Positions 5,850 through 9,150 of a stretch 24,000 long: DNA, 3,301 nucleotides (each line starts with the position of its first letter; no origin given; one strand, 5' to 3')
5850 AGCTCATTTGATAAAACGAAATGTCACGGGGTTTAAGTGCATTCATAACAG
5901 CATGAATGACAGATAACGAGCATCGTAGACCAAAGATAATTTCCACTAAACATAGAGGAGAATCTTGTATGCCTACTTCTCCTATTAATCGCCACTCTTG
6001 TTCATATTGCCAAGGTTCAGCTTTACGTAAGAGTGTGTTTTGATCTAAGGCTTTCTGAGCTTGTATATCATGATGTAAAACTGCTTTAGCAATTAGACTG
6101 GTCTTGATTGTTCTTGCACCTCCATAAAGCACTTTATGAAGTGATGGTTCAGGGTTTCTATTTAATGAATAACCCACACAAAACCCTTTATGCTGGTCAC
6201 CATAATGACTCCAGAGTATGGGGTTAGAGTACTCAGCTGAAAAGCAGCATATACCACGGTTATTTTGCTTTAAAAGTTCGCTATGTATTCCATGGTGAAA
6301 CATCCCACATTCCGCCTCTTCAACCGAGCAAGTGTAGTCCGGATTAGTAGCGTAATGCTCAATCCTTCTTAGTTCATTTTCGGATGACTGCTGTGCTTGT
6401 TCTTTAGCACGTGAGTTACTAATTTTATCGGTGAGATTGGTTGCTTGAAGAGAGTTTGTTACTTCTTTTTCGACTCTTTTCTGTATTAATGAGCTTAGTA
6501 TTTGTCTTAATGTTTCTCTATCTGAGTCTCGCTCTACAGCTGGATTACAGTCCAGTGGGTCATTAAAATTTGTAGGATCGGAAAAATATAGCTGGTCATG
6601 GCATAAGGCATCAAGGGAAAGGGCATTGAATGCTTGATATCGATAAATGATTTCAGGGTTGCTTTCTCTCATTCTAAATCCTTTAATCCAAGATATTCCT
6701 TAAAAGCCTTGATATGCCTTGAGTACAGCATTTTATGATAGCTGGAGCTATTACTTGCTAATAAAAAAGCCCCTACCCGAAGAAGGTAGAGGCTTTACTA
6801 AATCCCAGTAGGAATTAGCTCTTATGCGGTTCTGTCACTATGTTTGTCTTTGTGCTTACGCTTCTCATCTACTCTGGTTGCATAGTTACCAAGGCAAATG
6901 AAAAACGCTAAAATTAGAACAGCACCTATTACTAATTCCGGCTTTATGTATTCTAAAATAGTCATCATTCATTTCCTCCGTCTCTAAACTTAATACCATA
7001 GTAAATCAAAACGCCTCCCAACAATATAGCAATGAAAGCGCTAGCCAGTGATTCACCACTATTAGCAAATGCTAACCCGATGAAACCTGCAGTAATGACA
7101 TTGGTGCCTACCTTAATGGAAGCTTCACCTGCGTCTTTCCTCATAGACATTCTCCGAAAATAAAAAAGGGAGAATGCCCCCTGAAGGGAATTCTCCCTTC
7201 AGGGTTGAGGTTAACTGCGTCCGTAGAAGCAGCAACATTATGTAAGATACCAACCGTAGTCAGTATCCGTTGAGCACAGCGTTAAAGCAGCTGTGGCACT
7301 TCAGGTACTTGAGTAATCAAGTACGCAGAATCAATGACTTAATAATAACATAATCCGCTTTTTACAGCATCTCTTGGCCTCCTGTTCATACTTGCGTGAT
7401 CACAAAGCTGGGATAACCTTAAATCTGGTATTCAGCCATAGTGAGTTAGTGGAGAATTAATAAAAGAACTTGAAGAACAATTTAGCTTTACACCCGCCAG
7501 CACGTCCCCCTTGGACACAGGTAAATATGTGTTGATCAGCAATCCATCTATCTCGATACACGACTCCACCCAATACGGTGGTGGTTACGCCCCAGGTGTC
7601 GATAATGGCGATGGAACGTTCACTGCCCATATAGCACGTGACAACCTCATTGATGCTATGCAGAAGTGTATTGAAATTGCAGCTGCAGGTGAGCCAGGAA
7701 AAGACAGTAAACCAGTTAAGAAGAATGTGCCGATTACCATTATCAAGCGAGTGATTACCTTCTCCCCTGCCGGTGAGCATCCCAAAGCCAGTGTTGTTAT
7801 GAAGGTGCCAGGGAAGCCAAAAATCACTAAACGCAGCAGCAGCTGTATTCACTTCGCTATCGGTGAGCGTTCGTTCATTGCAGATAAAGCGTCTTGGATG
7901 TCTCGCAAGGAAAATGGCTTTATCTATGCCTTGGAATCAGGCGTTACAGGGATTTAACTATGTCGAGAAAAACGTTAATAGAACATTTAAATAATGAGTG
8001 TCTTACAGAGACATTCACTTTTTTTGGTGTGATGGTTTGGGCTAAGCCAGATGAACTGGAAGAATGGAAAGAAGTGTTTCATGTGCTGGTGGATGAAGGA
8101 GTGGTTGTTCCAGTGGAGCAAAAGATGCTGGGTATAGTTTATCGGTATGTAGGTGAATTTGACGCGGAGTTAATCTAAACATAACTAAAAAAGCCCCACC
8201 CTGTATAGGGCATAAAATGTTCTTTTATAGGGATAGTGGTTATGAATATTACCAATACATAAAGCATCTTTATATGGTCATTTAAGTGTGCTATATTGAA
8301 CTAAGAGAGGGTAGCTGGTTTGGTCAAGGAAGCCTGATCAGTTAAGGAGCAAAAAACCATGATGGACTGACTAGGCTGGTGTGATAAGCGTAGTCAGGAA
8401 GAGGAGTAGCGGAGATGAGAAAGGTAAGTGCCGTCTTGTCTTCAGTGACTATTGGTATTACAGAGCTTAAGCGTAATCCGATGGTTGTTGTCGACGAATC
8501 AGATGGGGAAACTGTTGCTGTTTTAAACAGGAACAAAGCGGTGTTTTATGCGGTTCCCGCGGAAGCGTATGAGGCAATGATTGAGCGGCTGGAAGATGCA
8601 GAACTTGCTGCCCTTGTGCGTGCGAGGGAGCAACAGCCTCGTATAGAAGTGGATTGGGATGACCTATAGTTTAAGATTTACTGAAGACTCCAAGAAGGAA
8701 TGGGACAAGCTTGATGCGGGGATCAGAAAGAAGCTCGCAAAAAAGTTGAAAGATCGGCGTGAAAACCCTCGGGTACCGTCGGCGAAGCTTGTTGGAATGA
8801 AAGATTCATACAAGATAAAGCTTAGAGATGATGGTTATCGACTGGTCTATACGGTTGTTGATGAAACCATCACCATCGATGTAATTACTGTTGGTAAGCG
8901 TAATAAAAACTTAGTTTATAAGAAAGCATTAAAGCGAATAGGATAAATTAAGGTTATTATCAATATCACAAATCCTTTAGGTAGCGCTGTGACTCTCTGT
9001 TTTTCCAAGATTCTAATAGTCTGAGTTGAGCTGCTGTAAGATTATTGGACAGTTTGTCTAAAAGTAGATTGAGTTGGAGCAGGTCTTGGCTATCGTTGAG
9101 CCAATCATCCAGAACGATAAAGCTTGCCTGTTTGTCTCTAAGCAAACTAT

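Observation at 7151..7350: Unrecognised ~190-nt structured leader family with a terminator/antiterminator 3' end (copy A)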

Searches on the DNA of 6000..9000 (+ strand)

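Call 6: search_dna_similar(query=window:6000-9000:+, collection=plasmids, mode=near)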
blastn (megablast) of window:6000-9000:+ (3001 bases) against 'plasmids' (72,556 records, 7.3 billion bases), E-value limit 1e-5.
Records with a match: 2; places in all: 3; records where one place covers at least 80% of the query: 1.
Best place of each record, by identity: 95-99% 1; 80-90% 1.
By first word of the organism name: Methylophaga 2.
By predicted mobility (MOB-suite, as given by PLSDB): non-mobilizable 2.
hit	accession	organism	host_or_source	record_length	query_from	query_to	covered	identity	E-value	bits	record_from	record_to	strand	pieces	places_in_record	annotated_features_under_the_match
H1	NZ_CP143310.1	Methylophaga thalassica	cell culture,A deep sea sediment sample ...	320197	1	2999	100%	98.8%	0e+0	5334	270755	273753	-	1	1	DUF2971 domain-containing protein | hypothetical protein (x5) | type II toxin-antitoxin system RelE/ParE family toxin | type II toxin-antitoxin system prevent-host-death family antitoxin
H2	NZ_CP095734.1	Methylophaga pinxianii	pure culture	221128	764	1692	20%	87.4%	1e-166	677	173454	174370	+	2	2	hypothetical protein (x2)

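Call 8: get_annotated_region(hit=H1, flank=18000)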
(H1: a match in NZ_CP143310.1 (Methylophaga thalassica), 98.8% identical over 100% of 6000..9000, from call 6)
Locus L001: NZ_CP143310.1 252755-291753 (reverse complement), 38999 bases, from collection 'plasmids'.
description: Methylophaga thalassica strain IOM01 plasmid unnamed, complete sequence
organism: Methylophaga thalassica (NCBI taxid 40223)
taxonomy: Bacteria; Pseudomonadota; Gammaproteobacteria; Thiotrichales; Piscirickettsiaceae; Methylophaga; Methylophaga thalassica
host: -; source: cell culture,A deep sea sediment sample from the Central Indian Ridge; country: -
typing (MOB-suite, as given by PLSDB): non-mobilizable
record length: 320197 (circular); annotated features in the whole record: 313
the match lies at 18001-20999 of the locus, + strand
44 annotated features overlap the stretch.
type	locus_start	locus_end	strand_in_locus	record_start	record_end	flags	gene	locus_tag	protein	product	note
CDS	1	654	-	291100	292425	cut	-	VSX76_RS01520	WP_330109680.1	APC family permease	-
CDS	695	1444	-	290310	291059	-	-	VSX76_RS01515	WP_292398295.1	copper resistance protein B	-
CDS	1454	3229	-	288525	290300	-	-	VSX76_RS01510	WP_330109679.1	copper resistance system multicopper oxidase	GO:0006825 - copper ion transport [Evidence IEA]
CDS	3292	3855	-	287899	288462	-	-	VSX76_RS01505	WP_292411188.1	cytochrome c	-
CDS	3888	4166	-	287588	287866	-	-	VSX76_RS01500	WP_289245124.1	hypothetical protein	-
CDS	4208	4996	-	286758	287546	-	-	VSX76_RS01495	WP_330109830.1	copper resistance protein B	-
CDS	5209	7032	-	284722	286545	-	-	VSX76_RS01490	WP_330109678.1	copper resistance system multicopper oxidase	GO:0006825 - copper ion transport [Evidence IEA]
CDS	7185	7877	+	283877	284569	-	-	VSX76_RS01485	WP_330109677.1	heavy metal response regulator transcription factor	GO:0006355 - regulation of DNA-templated transcription [Evidence IEA]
CDS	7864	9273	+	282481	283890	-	-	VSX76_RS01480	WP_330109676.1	heavy metal sensor histidine kinase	GO:0000160 - phosphorelay signal transduction system [Evidence IEA]; GO:0016310 - phosphorylation [Evidence IEA]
CDS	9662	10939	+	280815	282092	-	-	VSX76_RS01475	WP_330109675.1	hypothetical protein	-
CDS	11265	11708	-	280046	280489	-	-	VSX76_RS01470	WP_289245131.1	plastocyanin/azurin family copper-binding protein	-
CDS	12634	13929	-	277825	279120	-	-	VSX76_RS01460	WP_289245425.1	MFS transporter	GO:0055085 - transmembrane transport [Evidence IEA]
CDS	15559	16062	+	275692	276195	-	-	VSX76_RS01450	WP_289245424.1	antitoxin Xre/MbcA/ParS toxin-binding domain-containing protein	-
CDS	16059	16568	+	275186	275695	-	-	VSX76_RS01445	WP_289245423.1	RES family NAD+ phosphorylase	-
CDS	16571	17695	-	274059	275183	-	-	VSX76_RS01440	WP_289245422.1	hypothetical protein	-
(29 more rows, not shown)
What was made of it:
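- The cassettes lie on plasmids among type II TA loci: RES/Xre at 3558-4567 and Phd/RelE at 8415-8946 (call 8).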

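Call 9: search_rna_families(source=window, start=6900, end=7500, threshold=evalue, max_evalue=10, show_alignments=3)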
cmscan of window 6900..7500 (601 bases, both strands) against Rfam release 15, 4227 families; matches with E-value up to 10: 6.
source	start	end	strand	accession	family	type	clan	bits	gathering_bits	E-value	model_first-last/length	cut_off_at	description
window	7142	7168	-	RF02597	shuA_thermo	Cis-reg; thermoregulator;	-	22.1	58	1.1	1-32/32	no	shuA/chuA 5' UTR thermoregulator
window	7334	7435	+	RF01216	snR87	Gene; snRNA; snoRNA; CD-box;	CL00046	18.9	37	1.5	1-109/109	no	Small nucleolar RNA snR87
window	7164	7200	+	RF04157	MIR9486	Gene; miRNA;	-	15.8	100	3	1-119/119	no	MIR9486 microRNA precursor family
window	7148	7176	+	RF04061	mir-1420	Gene; miRNA;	-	15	70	4.4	30-58/87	no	mir-1420 microRNA precursor family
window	7400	7445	+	RF01634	ceN44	Gene; snRNA; snoRNA; CD-box;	-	14.6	70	5.8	1-74/74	no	Caenorhabditis snoRNA ceN44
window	7157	7216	-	RF02960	DUF2800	Cis-reg;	-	14.2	60.2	5.5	84-147/158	no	DUF2800 RNA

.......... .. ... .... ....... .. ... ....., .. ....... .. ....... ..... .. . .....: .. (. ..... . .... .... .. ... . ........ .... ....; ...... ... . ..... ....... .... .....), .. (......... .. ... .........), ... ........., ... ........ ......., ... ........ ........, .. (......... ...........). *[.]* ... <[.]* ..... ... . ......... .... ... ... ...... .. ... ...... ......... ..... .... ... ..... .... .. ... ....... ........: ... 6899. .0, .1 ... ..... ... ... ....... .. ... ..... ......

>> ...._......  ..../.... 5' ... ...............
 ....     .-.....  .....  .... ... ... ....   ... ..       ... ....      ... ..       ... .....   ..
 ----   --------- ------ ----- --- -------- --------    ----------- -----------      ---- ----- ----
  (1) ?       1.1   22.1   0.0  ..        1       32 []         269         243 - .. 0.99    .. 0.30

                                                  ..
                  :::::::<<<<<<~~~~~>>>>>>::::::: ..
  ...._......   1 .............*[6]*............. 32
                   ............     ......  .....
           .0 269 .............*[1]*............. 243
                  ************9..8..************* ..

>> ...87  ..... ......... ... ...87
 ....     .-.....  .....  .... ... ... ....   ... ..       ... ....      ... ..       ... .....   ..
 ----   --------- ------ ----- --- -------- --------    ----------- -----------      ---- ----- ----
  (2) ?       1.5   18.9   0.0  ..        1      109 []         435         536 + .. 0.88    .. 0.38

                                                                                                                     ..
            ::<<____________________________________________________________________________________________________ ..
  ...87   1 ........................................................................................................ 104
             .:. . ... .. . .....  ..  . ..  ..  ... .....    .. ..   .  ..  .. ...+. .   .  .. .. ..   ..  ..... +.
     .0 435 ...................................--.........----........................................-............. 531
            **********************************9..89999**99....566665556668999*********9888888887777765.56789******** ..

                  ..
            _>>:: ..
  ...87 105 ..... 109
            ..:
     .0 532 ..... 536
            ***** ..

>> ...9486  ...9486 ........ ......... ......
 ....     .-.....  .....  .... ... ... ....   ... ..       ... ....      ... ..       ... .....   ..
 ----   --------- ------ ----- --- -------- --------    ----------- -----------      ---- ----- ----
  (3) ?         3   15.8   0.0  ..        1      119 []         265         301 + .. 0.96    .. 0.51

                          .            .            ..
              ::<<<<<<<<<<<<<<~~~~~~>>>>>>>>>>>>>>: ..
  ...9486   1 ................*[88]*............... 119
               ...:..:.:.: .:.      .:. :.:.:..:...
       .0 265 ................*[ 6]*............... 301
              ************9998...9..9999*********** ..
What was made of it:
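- There is no Rfam similarity, even at E ≤ 10 (call 9).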

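Call 10: search_dna_similar(query=window:7140-7345:-, collection=plasmids, mode=distant, max_evalue=10, max_rows=60)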
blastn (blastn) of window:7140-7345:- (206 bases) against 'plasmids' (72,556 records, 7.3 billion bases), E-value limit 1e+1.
Records with a match: 13; places in all: 15; records where one place covers at least 80% of the query: 2.
Best place of each record, by identity: >=99% 1; 95-99% 1; 90-95% 8; 80-90% 2; 60-80% 1.
By first word of the organism name: Yersinia 4; Methylophaga 2; Haemophilus 1; Klebsiella 1; Virgibacillus 1; Legionella 1; Nostoc 1; Ligilactobacillus 1; Methylobacter 1.
By predicted mobility (MOB-suite, as given by PLSDB): non-mobilizable 10; conjugative 3.
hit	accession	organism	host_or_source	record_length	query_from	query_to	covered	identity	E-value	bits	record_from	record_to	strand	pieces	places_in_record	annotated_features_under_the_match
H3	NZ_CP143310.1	Methylophaga thalassica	cell culture,A deep sea sediment sample ...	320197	1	206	100%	100.0%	8e-101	372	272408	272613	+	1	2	hypothetical protein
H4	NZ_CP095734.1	Methylophaga pinxianii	pure culture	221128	1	199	97%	97.0%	8e-88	330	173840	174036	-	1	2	none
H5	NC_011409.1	Haemophilus influenzae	Homo sapiens (human),blood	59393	141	188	23%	79.6%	7e+0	37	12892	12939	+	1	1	none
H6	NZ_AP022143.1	Klebsiella quasipneumoniae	-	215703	148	188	20%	81.0%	7e+0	37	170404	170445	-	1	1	none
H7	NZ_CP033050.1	Virgibacillus halodenitrificans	cell culture,Red Sea lagoons-Mangrove ...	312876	175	202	14%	89.3%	7e+0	38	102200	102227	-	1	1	none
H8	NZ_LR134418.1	Legionella adelaidensis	environmental,Cooling tower water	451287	98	123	13%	92.3%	2e+0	39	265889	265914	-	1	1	bifunctional enoyl-CoA hydratase/phosphate acetyltransferase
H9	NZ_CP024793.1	Nostoc flagelliforme CCNUN1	cell culture,desert soil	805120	41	65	12%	92.0%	7e+0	37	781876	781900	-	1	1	HlyD family secretion protein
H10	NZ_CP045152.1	Yersinia pestis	Marmota sibirica,Cell culture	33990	46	70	12%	92.0%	7e+0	37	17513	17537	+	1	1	hypothetical protein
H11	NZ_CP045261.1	Yersinia pestis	Urocitellus undulatus,Cell culture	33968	46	70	12%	92.0%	7e+0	37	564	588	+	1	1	hypothetical protein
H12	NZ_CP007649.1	Ligilactobacillus salivarius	swine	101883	28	52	12%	92.0%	7e+0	37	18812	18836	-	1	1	SspB-related isopeptide-forming adhesin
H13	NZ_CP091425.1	Methylobacter sp. YRD-M1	isolate,wetland soil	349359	172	196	12%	92.0%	7e+0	37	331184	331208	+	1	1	none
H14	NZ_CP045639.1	Yersinia pestis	Homo sapiens,Tibetan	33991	46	70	12%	92.0%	7e+0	37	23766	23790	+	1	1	hypothetical protein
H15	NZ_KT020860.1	Yersinia pestis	long tail squirrel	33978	46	70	12%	92.0%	7e+0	37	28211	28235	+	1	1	hypothetical protein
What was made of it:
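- On Frpo-type ssDNA promoter: BLAST of copy A against PLSDB found only Methylophaga plasmids (call 10).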

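Call 44: build_rna_model(alignment_id=A3, structure=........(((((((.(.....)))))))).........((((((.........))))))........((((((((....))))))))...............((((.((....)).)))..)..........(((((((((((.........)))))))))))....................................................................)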
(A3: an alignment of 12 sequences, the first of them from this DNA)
Model R1 built from alignment A3 (12 sequences, 232 columns); structure: as given.
model positions 216; base pairs 39; branch points 4; effective number of sequences 2.35; information 0.59 bits per position. Calibrated on 0.2 Mb of random sequence (short: E-values are rough).
structure used (alignment columns):
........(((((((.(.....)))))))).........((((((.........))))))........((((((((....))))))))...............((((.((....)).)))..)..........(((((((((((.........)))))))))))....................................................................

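Call 45: search_with_rna_model(model_id=R1, sources=[window, L002, L003, L004, L005, L006, L007, L009, L010], max_evalue=1, make_alignment=true)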
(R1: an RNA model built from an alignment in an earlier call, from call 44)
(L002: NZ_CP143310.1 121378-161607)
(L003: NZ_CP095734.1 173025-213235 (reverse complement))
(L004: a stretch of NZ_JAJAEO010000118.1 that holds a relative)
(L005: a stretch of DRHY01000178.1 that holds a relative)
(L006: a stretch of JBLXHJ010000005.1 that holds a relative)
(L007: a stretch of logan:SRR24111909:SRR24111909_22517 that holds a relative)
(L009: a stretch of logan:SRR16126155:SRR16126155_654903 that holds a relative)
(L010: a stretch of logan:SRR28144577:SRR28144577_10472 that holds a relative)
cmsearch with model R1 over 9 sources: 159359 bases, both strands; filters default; matches with E-value up to 1: 29.
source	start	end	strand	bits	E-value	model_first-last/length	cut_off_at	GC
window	19243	19462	-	200.9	4.9e-50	1-216/216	no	0.42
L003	30414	30618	+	191.6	1.3e-47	1-216/216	no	0.45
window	7133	7332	-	191.1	1.6e-47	1-216/216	no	0.46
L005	5313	5536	+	189.9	3.4e-47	1-216/216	no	0.38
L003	39213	39414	+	187.3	1.6e-46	1-216/216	no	0.44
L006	5294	5517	+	185.5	4.7e-46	1-216/216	no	0.39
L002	20014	20237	+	184.7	7.6e-46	1-216/216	no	0.38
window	17223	17427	-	184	1.1e-45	1-216/216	no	0.44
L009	246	465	+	183.3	1.8e-45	1-216/216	no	0.4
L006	7350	7546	+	178.1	3.8e-44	1-216/216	no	0.4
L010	7794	8012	+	175.2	2.1e-43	1-216/216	no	0.4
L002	22072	22268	+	172.8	9.2e-43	1-216/216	no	0.39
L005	7371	7567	+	170.6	3.4e-42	1-216/216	no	0.4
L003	20014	20227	+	164.4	1.3e-40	1-216/216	no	0.43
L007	1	187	+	147.5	3e-36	32-216/216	5'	0.41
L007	7316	7372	+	40.6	1.2e-08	1-58/216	3'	0.39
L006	7475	7536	-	22.6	0.00057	91-160/216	no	0.42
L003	39341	39366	-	18.1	0.0081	130-160/216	no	0.58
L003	30542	30572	-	17.1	0.014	130-160/216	no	0.52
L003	20140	20168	-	13.7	0.11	131-159/216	no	0.52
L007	3763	3790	-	12.8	0.2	131-159/216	no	0.5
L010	11506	11564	-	12.7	0.2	1-216/216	no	0.39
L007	3753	3790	+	11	0.57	120-160/216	no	0.47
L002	22197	22225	-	10.6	0.68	130-160/216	no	0.55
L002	20105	20225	-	10.1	0.97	1-216/216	no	0.4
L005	5404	5524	-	10.1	0.97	1-216/216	no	0.4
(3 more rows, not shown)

Alignment A4: 29 matches aligned to the model, 255 columns, each read 5' to 3' on its own strand. Consensus structure (alignment columns), stored with it:
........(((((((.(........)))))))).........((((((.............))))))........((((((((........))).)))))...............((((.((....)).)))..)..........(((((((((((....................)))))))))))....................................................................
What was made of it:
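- Checked: The covariance-model hits are 7133-7332, 17223-17427 and 19243-19462 (call 45).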
